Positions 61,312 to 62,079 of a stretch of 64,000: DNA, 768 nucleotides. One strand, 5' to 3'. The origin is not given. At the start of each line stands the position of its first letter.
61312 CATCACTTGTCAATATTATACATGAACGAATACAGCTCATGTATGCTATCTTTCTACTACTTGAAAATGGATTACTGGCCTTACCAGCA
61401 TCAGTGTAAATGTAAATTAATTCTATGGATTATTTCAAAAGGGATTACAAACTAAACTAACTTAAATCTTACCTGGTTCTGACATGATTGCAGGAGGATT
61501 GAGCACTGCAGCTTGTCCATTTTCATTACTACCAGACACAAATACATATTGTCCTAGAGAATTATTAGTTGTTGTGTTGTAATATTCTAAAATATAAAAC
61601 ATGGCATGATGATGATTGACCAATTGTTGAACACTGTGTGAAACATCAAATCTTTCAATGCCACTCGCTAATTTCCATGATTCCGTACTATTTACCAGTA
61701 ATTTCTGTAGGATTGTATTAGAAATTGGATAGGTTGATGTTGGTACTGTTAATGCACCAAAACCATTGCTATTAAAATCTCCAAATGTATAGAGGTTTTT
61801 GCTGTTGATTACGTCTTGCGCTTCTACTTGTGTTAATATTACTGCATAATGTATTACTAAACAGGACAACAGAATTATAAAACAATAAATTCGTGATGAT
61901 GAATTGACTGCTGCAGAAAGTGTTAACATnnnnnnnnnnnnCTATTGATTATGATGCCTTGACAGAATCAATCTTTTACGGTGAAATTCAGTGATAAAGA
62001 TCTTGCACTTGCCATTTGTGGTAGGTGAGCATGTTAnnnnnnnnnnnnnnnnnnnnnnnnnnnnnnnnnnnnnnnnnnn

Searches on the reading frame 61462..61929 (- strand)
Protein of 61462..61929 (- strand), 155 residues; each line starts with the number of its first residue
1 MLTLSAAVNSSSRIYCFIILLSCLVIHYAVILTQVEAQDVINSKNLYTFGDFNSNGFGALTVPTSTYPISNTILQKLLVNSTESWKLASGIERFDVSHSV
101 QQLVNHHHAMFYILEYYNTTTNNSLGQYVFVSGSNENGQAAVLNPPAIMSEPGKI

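Call 43: find_encoding_contigs(protein=window:61462-61929:-, flank=2000, max_places=6)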
Protein window:61462-61929:- (155 aa): no gene with exactly this product is on record in the collection.
